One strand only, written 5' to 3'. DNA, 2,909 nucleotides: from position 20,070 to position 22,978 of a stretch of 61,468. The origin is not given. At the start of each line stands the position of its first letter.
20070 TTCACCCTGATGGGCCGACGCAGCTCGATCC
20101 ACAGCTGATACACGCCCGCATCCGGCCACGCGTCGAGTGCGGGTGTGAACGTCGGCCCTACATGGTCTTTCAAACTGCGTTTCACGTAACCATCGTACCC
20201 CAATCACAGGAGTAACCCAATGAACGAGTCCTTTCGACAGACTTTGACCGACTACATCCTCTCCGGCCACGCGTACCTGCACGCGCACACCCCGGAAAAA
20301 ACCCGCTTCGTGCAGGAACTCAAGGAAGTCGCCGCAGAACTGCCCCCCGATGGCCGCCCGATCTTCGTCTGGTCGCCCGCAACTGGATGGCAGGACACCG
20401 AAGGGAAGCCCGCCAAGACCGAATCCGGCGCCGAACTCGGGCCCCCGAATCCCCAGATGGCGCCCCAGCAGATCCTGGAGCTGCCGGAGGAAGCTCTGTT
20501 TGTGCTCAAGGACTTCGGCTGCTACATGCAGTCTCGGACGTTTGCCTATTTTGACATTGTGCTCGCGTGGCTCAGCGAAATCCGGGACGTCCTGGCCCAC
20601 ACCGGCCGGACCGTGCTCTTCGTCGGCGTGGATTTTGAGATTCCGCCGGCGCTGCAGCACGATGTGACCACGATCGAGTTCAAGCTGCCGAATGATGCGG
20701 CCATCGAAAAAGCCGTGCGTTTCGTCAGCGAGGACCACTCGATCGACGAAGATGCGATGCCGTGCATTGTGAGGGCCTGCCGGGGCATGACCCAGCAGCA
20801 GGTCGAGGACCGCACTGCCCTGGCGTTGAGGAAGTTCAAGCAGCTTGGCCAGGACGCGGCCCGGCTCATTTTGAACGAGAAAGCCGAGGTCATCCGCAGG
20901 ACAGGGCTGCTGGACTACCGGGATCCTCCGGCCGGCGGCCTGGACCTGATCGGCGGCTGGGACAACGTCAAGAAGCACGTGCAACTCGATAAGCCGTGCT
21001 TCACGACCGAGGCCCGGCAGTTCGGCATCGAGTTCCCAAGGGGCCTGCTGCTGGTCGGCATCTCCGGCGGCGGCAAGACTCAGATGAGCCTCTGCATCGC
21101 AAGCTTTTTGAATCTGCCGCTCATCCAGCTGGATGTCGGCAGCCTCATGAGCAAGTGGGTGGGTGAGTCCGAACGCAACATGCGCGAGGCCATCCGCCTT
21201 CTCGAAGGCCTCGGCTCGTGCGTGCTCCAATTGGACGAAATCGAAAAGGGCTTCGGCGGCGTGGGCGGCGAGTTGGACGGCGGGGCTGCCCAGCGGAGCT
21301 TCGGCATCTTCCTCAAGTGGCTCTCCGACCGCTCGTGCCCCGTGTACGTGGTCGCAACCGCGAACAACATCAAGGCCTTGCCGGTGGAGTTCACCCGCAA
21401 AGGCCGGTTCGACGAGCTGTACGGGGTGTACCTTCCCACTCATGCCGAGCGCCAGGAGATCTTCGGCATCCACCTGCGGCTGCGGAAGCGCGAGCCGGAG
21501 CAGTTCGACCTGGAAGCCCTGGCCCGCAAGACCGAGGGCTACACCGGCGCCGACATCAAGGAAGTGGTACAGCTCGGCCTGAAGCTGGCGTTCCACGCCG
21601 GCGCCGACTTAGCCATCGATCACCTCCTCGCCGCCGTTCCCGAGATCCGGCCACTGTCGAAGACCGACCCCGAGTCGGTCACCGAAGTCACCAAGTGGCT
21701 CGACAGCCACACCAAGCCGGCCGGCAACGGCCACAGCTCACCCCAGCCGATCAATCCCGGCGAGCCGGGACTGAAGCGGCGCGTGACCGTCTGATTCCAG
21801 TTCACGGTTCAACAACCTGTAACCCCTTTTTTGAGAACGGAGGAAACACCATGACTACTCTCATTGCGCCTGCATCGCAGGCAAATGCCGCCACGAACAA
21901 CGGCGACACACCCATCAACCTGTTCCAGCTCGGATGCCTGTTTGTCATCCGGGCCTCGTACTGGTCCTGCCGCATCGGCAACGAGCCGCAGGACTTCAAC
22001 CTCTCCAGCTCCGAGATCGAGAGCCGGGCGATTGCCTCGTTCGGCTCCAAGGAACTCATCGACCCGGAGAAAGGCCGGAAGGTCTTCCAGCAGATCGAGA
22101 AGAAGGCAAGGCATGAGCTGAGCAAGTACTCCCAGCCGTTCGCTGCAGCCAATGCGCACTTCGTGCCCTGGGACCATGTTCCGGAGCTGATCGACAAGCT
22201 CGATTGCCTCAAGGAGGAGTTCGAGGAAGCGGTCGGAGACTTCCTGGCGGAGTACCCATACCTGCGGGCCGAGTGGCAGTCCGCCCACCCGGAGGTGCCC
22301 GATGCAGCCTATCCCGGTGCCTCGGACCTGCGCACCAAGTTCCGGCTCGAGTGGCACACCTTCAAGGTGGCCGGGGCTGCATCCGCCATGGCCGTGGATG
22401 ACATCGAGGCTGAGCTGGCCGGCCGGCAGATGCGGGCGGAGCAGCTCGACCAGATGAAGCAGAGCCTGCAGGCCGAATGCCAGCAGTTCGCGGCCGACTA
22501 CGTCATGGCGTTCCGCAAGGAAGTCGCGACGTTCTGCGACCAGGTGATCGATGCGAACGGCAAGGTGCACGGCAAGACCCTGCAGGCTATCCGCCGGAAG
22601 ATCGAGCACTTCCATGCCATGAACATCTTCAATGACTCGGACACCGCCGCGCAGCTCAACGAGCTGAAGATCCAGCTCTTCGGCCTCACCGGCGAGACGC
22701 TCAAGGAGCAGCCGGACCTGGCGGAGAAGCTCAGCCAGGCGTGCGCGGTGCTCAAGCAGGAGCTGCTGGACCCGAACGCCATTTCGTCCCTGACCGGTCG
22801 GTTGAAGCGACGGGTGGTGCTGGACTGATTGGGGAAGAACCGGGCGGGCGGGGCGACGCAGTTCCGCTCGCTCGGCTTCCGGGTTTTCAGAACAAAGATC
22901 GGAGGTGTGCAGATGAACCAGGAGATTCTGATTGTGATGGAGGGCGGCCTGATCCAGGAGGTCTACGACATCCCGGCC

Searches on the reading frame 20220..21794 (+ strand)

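Call 78: search_protein_families(library=pfam, proteins=[window:20220-21794:+], max_evalue=0.001)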
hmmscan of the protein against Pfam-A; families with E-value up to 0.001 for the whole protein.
window:20220-21794:+ (524 aa): 2 families
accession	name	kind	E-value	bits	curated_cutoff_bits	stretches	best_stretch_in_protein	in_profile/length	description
PF00004.35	AAA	-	7.3e-19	69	21.2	1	276-401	1-127/131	ATPase family associated with various cellular activities (AAA)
PF17862.7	AAA_lid_3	-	1.3e-08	34.7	27.2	1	429-463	2-36/45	AAA+ lid domain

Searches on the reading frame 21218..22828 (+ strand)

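Call 78: search_protein_families(library=pfam, proteins=[window:21218-22828:+], max_evalue=0.001)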
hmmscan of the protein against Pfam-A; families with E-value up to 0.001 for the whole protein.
window:21218-22828:+ (536 aa): 1 family
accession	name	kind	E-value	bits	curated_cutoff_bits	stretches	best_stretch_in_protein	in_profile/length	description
PF11348.13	DUF3150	-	9.2e-24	84.6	24.9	1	240-470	5-215/257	Protein of unknown function (DUF3150)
